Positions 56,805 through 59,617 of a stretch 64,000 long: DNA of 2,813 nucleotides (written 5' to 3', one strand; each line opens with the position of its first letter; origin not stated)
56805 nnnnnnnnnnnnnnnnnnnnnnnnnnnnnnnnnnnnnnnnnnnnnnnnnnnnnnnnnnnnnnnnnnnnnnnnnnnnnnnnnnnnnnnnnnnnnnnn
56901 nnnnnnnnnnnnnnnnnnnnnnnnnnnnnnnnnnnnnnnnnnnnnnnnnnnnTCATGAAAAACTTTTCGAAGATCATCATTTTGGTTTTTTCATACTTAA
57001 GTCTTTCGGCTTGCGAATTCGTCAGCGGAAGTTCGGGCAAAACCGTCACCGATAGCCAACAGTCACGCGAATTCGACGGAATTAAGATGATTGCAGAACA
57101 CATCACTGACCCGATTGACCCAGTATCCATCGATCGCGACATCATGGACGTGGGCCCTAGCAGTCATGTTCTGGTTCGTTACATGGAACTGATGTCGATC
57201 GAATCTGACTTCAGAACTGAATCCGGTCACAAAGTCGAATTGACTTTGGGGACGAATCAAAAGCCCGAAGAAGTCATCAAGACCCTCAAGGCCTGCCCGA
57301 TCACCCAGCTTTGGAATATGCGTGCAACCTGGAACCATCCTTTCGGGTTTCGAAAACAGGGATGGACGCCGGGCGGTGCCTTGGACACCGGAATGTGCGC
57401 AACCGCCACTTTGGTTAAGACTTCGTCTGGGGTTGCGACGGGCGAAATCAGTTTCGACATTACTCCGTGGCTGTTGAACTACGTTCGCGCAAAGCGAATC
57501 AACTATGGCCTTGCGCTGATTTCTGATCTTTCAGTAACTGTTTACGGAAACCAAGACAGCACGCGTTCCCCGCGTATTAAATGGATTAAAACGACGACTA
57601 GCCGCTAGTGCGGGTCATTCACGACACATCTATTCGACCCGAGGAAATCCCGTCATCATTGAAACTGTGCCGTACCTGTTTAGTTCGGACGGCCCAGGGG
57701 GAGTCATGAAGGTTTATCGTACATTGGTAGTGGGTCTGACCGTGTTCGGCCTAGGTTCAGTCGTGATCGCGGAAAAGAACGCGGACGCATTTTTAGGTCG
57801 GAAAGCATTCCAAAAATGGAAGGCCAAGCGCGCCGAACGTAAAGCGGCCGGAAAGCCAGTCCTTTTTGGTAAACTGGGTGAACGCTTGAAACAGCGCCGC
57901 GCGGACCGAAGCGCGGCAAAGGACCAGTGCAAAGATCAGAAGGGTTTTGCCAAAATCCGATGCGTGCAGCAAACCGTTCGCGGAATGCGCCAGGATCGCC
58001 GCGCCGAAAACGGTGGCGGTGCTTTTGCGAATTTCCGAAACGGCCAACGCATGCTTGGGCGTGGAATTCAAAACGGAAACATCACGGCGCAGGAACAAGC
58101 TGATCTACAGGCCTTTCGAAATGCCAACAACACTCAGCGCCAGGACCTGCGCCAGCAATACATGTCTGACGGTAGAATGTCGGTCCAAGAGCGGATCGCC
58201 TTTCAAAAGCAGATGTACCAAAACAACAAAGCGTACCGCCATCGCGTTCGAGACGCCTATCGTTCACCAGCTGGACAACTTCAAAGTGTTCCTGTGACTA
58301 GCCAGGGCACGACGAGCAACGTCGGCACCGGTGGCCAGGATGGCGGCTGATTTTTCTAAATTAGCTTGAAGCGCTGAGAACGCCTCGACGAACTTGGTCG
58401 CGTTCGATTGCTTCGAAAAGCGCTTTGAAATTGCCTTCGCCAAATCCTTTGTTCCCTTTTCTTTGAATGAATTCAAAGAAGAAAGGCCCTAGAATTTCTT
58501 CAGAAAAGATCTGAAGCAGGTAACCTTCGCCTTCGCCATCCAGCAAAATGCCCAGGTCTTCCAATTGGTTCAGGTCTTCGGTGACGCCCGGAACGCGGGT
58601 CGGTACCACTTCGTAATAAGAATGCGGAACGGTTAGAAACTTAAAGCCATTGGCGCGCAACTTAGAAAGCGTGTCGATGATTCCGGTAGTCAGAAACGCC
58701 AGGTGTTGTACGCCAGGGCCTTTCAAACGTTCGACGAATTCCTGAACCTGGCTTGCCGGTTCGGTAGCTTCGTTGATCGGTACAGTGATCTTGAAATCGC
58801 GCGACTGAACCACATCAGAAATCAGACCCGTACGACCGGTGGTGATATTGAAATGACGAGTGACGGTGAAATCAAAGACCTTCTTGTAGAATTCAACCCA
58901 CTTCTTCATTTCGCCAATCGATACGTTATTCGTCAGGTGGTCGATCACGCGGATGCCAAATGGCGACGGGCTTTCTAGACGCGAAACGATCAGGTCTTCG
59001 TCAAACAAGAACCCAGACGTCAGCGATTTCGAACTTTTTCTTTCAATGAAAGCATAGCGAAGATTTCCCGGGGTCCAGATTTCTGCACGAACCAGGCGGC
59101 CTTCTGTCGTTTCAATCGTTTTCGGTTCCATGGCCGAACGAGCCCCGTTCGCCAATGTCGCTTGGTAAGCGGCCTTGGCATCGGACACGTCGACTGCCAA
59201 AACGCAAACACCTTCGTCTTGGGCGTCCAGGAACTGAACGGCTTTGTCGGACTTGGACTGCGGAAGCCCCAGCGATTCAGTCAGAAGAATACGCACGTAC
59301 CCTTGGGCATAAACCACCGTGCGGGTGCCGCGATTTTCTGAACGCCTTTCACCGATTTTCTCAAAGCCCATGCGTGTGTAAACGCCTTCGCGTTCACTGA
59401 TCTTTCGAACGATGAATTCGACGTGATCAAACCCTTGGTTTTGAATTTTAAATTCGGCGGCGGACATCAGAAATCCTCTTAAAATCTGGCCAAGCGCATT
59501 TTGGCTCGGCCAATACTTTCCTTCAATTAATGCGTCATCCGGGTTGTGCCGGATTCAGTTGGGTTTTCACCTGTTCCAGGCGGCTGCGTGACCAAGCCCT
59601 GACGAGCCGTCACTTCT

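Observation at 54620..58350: Operon: TIGR02147-like HTH protein, an outer-membrane barrel with HExxH motif, a lipoprotein and a secreted basic protein, preceded by an IR+DR operator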

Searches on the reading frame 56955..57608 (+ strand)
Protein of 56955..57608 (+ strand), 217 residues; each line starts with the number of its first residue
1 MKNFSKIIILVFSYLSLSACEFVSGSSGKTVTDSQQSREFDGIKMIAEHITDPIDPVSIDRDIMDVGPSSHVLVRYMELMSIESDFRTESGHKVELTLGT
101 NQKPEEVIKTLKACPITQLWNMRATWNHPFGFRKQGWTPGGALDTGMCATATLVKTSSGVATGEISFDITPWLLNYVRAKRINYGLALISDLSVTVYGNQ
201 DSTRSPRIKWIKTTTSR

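Call 3: search_protein_families(library=pfam, proteins=[window:56955-57608:+], max_evalue=0.1)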
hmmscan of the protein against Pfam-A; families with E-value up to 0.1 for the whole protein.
window:56955-57608:+ (217 aa): 0 families

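Call 4: search_protein_families(library=ncbifam, proteins=[window:56955-57608:+], max_evalue=0.1)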
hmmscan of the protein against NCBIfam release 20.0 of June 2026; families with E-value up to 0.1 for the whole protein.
window:56955-57608:+ (217 aa): 3 families
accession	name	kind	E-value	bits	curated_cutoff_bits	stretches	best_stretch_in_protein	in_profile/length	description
NF033679.1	DNRLRE_dom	domain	0.0091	16.1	34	1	88-190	45-138/164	DNRLRE domain-containing protein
NF002848.0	PRK03103.1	subfamily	0.063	11.7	381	1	43-101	89-148/410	DNA polymerase IV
NF009009.0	PRK12355.1-2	subfamily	0.093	11.2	1368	0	15-112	85-186/651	type-F conjugative transfer system mating-pair stabilization protein TraN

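Call 59: find_homologous_proteins(query=A4)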
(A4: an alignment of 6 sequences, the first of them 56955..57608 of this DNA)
Query A4 (6 sequences) (217 aa, profile of the alignment): 66 proteins with E <= 0.001 among 5968 candidates.
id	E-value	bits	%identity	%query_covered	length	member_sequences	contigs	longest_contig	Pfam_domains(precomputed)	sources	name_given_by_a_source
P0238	3.2e-91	323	32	86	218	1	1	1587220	-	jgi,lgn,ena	jgi:hypothetical protein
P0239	1.6e-88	314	32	99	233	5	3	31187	-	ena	-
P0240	3.7e-87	309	100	100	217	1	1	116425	-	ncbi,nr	ncbi:MAG: hypothetical protein JNL01_11710 [Bdellovibrionales bacterium]|nr:hypothetical protein [Bd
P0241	3.0e-86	307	79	98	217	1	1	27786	-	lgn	-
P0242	2.6e-85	303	33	94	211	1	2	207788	-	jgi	jgi:hypothetical protein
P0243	1.2e-74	269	35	99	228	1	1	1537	-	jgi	jgi:hypothetical protein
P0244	6.9e-73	263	34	84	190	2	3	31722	-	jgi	jgi:hypothetical protein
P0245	5.6e-71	257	29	89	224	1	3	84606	-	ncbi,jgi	ncbi:MAG: hypothetical protein RJB38_1220 [Pseudomonadota bacterium]|jgi:hypothetical protein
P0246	2.2e-70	255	36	81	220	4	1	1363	-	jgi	jgi:hypothetical protein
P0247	2.5e-69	251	32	88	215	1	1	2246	-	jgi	jgi:hypothetical protein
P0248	1.9e-67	245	30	93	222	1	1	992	-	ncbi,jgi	jgi:hypothetical protein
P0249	3.7e-67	244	29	98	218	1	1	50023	-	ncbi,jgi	jgi:hypothetical protein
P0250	5.6e-67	243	34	96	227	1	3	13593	-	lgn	-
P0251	1.9e-66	242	38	81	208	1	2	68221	-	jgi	jgi:hypothetical protein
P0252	5.8e-66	240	28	89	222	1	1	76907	-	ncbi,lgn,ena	-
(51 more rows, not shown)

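Call 74: search_protein_families(library=padloc, proteins=[window:56955-57608:+], max_evalue=0.01)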
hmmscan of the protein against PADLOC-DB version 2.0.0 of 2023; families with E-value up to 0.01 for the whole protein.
window:56955-57608:+ (217 aa): 0 families

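Call 75: search_protein_families(library=phrogs, proteins=[window:56955-57608:+], max_evalue=0.01)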
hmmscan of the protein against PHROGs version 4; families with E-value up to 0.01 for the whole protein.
window:56955-57608:+ (217 aa): 0 families

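Call 78: search_protein_families(library=ncbifam, alignment_id=A8, max_evalue=1)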
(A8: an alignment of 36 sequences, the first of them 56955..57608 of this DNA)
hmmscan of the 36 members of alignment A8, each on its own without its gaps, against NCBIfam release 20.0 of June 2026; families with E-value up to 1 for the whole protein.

A. member 1, window:56955-57608:+ (217 aa): 3 families
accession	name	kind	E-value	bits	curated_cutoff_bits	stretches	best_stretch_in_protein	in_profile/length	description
NF033679.1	DNRLRE_dom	domain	0.0091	16.1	34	1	88-190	45-138/164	DNRLRE domain-containing protein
NF002848.0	PRK03103.1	subfamily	0.063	11.7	381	1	43-101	89-148/410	DNA polymerase IV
NF009009.0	PRK12355.1-2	subfamily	0.093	11.2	1368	1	15-112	85-186/651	type-F conjugative transfer system mating-pair stabilization protein TraN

B. families by the number of members that match (of 36 scanned): 11 families
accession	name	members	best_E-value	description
NF033679.1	DNRLRE_dom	20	2.6e-06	DNRLRE domain-containing protein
NF047847.2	SS_mature_LptM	5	0.012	LPS translocon maturation chaperone LptM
NF002848.0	PRK03103.1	2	0.063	DNA polymerase IV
TIGR02315.1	ABC_phnC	1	0.05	phosphonate ABC transporter ATP-binding protein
NF004173.0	PRK05641.1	1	0.06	putative acetyl-CoA carboxylase biotin carboxyl carrier protein subunit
NF009009.0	PRK12355.1-2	1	0.093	type-F conjugative transfer system mating-pair stabilization protein TraN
NF004622.0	PRK05962.1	1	0.12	amidase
NF004423.0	PRK05765.1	1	0.14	precorrin-3B C(17)-methyltransferase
NF006965.0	PRK09440.1-3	1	0.21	valine--pyruvate transaminase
NF005748.0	PRK07572.1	1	0.23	cytosine deaminase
NF033893.1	pheromone_ipd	1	0.26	peptide pheromone inhibitor Ipd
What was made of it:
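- On DNRLRE / CBM96 domain: 20 of 36 relatives match weakly, best E 2.6e-6 (call 78).
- Closest known: DNRLRE domain / CBM96. Same: 20 of 36 lipoprotein family members weakly match NF033679, best E 2.6e-6 (call 78).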

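Call 79: search_protein_families(library=pfam, alignment_id=A8, max_evalue=1)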
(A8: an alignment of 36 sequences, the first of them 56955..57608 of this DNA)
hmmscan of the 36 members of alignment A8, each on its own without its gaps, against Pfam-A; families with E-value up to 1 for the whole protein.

A. member 1, window:56955-57608:+ (217 aa): 0 families

B. families by the number of members that match (of 36 scanned): 8 families
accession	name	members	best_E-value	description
PF06848.17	Disaggr_repeat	3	0.029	Disaggregatase related repeat domain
PF24232.1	DUF7445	1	0.01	Family of unknown function (DUF7445)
PF21592.3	Bc2l-C_N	1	0.064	Bc2l-C, N-terminal domain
PF00030.24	Crystall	1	0.075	Beta/Gamma crystallin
PF24517.2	CBM96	1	0.12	Carbohydrate-binding module family 96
PF08139.17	LPAM_1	1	0.12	Prokaryotic membrane lipoprotein lipid attachment site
PF19672.4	DUF6175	1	0.26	Family of unknown function (DUF6175)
PF00688.24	TGFb_propeptide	1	0.3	TGF-beta propeptide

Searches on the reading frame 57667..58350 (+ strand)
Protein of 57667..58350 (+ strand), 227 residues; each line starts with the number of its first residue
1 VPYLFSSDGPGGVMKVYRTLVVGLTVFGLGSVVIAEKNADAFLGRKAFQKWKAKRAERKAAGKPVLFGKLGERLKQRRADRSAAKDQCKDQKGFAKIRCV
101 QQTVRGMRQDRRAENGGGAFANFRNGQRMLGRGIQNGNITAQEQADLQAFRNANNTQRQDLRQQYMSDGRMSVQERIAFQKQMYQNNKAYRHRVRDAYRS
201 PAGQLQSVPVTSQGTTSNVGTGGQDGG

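Call 3: search_protein_families(library=pfam, proteins=[window:57667-58350:+], max_evalue=0.1)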
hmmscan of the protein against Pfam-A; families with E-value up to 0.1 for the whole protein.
window:57667-58350:+ (227 aa): 0 families

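Call 4: search_protein_families(library=ncbifam, proteins=[window:57667-58350:+], max_evalue=0.1)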
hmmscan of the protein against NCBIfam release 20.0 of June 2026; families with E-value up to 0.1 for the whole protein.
window:57667-58350:+ (227 aa): 1 family
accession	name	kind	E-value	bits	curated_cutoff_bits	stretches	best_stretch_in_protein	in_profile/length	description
NF009591.0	PRK13032.1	equivalog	0.045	13.4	303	0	45-77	44-76/149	chemotaxis-inhibiting protein CHIPS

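Call 74: search_protein_families(library=padloc, proteins=[window:57706-58350:+], max_evalue=0.01)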
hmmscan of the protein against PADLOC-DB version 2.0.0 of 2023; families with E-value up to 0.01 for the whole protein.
window:57706-58350:+ (214 aa): 0 families

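Call 75: search_protein_families(library=phrogs, proteins=[window:57706-58350:+], max_evalue=0.01)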
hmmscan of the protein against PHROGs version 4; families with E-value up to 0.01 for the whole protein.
window:57706-58350:+ (214 aa): 0 families

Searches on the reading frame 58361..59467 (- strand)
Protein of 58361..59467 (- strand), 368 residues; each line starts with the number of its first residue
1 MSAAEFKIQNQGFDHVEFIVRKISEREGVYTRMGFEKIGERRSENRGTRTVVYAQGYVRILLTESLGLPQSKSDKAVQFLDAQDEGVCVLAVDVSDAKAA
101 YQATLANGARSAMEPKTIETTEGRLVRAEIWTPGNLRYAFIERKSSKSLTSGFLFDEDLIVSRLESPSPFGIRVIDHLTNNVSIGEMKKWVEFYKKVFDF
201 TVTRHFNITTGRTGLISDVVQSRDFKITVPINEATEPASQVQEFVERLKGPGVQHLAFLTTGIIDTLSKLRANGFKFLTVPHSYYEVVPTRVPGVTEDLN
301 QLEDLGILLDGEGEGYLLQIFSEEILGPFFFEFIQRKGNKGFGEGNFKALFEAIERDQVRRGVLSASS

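Call 3: search_protein_families(library=pfam, proteins=[window:58361-59467:-], max_evalue=0.1)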
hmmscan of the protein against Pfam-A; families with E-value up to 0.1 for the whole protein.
window:58361-59467:- (368 aa): 5 families
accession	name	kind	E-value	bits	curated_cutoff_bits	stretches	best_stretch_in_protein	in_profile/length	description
PF00903.31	Glyoxalase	-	4e-17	63.2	20.6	2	175-285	2-103/121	Glyoxalase/Bleomycin resistance protein/Dioxygenase superfamily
PF13669.12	Glyoxalase_4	-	2.3e-13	50.8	27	2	14-117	1-99/109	Glyoxalase/Bleomycin resistance protein/Dioxygenase superfamily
PF14696.12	Glyoxalase_5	-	1.6e-11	44.9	27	1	10-114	7-101/139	Hydroxyphenylpyruvate dioxygenase, HPPD, N-terminal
PF13468.12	Glyoxalase_3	-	2.5e-06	28.1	25.1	1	13-118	1-108/176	Glyoxalase-like domain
PF13673.13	Acetyltransf_10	-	0.078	13.4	23.6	0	2-49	74-120/128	Acetyltransferase (GNAT) domain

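Call 4: search_protein_families(library=ncbifam, proteins=[window:58361-59467:-], max_evalue=0.1)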
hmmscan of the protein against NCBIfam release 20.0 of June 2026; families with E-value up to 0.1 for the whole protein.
window:58361-59467:- (368 aa): 5 families
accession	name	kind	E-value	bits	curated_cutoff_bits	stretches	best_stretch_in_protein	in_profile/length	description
TIGR01263.1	4HPPD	equivalog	4.4e-101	338.9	277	1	12-364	2-353/353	4-hydroxyphenylpyruvate dioxygenase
NF042435.1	DhshikDhtase_QuiC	equivalog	1.8e-26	92.8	1200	1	10-354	294-623/635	3-dehydroshikimate dehydratase QuiC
TIGR03081.1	metmalonyl_epim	equivalog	6.4e-11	42.9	114.95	2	175-278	2-99/129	methylmalonyl-CoA epimerase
NF050074.1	glyox_I_GloA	exception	0.048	13.8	165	0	182-276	7-92/121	lactoylglutathione lyase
TIGR02295.1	HpaD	equivalog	0.094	11.9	321.4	0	162-207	127-170/298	3,4-dihydroxyphenylacetate 2,3-dioxygenase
